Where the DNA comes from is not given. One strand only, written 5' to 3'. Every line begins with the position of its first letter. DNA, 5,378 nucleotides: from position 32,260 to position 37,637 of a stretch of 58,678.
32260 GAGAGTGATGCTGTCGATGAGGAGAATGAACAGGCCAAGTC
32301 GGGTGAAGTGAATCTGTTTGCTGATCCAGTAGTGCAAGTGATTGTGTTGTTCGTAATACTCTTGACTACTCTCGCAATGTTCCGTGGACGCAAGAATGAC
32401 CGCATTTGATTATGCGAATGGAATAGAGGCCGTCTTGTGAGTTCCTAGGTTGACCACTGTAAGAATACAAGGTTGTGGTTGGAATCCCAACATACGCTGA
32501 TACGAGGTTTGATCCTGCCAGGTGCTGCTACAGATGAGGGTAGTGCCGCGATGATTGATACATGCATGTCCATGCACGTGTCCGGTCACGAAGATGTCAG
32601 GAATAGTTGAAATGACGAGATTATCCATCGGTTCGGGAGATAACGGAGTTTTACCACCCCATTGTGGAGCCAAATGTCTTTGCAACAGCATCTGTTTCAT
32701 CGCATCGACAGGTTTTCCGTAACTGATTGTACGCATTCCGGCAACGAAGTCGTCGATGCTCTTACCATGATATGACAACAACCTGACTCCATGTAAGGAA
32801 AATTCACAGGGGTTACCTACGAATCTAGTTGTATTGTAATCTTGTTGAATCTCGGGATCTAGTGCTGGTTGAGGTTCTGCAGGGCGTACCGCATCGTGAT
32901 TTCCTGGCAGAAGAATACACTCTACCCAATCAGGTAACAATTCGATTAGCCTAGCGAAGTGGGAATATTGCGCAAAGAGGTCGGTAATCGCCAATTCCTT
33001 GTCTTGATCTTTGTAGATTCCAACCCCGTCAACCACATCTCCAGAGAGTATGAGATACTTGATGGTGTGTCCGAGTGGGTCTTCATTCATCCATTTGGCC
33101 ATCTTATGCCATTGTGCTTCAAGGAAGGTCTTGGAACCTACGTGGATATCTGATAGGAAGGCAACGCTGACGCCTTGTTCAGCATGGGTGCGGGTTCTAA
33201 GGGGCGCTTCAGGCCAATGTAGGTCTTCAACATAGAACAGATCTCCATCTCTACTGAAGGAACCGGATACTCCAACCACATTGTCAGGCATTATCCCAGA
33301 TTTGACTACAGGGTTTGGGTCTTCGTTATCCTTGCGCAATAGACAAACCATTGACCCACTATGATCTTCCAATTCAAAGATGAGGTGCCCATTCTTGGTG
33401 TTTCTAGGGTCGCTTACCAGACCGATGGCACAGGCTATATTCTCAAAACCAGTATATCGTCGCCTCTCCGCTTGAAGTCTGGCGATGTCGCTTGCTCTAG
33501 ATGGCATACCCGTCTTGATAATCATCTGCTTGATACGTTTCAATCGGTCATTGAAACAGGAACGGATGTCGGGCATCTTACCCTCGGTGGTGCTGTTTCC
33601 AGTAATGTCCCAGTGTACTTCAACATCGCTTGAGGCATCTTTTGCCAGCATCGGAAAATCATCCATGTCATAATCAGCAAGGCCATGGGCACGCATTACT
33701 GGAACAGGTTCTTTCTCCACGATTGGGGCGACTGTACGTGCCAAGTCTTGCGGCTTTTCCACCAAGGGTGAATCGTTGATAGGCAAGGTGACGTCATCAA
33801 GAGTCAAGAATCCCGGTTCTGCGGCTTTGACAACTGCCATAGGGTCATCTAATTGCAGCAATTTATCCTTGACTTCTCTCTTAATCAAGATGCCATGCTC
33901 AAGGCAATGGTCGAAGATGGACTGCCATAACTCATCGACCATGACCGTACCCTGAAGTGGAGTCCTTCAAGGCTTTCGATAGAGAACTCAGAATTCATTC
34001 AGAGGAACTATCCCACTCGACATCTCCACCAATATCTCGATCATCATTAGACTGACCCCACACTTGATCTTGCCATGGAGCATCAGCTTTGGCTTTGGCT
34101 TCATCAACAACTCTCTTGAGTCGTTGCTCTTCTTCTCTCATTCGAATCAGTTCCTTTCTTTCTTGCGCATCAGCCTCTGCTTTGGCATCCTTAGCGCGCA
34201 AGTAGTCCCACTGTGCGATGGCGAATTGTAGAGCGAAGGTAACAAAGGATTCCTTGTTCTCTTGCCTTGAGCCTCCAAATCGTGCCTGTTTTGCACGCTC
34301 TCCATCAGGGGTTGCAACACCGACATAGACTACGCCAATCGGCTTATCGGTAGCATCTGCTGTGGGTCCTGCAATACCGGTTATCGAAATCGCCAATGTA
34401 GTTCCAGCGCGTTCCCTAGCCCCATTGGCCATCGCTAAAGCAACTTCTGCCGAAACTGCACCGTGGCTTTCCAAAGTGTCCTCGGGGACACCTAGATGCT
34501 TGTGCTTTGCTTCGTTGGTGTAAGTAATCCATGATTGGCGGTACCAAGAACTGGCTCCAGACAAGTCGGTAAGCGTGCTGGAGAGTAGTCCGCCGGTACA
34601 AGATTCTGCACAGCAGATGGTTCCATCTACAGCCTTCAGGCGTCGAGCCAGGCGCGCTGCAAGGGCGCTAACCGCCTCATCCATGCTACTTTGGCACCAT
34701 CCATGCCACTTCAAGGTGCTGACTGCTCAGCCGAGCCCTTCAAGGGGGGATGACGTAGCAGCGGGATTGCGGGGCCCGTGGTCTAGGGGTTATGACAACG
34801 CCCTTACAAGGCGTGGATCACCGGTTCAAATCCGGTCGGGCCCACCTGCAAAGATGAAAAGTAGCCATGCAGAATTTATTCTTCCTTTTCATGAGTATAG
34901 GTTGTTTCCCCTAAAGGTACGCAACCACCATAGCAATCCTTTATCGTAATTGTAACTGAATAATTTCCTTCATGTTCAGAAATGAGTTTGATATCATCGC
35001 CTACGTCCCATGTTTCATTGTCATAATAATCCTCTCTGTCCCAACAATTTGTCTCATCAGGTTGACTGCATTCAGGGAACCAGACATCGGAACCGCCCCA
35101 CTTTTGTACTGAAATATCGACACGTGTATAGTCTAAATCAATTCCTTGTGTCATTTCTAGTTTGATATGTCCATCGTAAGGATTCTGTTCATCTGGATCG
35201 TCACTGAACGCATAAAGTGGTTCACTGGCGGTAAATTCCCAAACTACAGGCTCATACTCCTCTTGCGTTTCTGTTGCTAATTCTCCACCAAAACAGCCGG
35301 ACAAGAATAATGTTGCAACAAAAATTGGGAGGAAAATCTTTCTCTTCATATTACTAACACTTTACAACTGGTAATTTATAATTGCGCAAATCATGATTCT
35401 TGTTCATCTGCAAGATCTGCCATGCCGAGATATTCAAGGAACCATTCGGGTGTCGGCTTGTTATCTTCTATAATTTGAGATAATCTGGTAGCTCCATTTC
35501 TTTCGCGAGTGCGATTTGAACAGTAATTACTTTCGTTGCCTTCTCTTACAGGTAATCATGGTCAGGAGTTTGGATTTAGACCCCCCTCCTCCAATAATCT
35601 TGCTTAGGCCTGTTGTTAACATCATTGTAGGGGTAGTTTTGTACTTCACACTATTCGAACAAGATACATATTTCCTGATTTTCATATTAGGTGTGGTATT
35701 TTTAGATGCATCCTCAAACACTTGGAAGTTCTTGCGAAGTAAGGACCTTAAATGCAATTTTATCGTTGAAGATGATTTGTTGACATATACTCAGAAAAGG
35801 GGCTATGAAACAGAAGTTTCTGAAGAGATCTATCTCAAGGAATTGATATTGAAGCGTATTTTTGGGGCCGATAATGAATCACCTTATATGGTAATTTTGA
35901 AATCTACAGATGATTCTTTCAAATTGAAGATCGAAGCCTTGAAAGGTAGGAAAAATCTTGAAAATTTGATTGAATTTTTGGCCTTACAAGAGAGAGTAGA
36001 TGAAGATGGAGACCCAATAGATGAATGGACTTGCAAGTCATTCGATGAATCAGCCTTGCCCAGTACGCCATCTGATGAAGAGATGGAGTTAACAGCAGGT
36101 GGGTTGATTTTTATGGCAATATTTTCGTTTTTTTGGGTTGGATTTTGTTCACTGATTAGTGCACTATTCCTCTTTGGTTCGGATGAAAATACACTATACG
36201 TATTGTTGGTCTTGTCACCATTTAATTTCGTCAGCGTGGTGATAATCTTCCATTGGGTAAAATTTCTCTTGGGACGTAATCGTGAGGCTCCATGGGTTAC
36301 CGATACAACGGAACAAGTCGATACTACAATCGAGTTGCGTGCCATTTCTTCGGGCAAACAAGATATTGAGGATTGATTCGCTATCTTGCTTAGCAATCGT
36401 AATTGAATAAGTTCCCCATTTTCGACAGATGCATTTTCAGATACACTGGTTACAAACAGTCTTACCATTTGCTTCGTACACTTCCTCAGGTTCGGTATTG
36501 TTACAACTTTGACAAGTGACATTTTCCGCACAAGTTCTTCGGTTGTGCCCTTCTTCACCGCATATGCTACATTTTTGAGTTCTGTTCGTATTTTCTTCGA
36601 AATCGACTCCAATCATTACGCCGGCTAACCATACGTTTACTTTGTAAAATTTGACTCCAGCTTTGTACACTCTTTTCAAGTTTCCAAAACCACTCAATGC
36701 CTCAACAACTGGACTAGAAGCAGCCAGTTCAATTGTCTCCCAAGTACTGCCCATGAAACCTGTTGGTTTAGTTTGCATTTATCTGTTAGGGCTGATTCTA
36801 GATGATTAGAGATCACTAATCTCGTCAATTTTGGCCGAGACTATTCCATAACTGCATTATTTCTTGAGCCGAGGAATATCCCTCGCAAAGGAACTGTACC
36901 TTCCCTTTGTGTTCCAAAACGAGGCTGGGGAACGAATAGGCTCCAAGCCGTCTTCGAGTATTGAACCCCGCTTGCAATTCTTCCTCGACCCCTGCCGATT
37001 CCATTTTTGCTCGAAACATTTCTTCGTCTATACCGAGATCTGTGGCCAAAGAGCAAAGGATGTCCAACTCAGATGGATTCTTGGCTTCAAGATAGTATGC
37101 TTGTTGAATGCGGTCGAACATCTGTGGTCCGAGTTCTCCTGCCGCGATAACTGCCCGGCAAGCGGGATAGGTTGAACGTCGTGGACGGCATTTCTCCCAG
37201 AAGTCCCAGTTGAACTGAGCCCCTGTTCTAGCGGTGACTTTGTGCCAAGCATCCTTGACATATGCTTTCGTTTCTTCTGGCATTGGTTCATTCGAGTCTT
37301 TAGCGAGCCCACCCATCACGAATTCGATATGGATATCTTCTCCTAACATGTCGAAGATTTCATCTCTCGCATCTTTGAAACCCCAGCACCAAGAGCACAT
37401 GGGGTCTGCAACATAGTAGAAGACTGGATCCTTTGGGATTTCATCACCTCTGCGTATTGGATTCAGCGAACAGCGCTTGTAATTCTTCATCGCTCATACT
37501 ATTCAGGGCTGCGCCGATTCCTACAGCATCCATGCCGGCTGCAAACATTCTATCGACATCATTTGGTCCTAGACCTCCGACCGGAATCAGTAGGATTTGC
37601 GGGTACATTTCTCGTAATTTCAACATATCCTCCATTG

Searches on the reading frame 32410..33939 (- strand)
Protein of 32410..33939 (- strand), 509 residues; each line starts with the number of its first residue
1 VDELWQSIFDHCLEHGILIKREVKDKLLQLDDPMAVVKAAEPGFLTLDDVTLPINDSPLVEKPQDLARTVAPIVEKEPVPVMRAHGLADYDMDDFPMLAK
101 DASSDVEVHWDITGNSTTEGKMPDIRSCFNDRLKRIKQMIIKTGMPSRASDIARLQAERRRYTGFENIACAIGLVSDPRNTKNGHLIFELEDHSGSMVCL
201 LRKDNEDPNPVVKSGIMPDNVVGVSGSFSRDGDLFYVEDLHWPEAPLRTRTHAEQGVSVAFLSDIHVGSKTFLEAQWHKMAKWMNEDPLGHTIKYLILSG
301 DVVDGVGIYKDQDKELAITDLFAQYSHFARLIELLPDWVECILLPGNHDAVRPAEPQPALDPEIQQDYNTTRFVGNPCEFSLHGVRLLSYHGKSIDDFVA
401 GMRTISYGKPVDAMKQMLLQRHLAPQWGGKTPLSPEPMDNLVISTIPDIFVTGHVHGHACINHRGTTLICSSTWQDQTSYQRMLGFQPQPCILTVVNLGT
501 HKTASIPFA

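Call 50: search_protein_families(library=pfam, proteins=[window:32410-33939:-], max_evalue=0.001)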
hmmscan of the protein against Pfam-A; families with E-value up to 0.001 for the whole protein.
window:32410-33939:- (509 aa): 3 families
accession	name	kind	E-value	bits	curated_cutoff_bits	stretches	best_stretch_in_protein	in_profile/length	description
PF04042.21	DNA_pol_E_B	-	2.1e-16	60.5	29.1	1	259-454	1-203/210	DNA polymerase alpha/epsilon subunit B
PF00149.33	Metallophos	-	7.4e-12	46.5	21.5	1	258-457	2-190/191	Calcineurin-like phosphoesterase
PF01336.31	tRNA_anti-codon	-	0.00042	20.6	27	1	173-231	5-60/75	OB-fold nucleic acid binding domain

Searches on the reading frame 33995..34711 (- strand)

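Call 50: search_protein_families(library=pfam, proteins=[window:33995-34711:-], max_evalue=0.001)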
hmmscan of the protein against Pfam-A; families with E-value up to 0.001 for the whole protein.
window:33995-34711:- (238 aa): 1 family
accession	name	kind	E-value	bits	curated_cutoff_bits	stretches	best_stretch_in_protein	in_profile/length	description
PF02464.23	CinA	-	1.2e-53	181.4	23.5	1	16-164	3-151/155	Competence-damaged protein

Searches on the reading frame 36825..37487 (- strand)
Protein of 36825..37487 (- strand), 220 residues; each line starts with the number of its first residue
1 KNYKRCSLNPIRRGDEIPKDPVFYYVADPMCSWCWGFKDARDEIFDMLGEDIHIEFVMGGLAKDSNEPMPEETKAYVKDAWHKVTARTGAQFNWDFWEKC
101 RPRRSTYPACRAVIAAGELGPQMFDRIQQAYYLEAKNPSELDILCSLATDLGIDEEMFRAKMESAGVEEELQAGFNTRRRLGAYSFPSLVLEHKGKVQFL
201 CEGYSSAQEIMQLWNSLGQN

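Call 50: search_protein_families(library=pfam, proteins=[window:36825-37487:-], max_evalue=0.001)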
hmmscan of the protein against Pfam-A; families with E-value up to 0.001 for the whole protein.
window:36825-37487:- (220 aa): 2 families
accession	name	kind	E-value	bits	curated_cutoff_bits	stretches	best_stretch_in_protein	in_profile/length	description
PF13743.12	Thioredoxin_5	-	1.5e-15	57.8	27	1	24-193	1-165/186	Thioredoxin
PF01323.26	DSBA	-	6.4e-09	36.3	25.6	1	27-194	6-175/191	DSBA-like thioredoxin domain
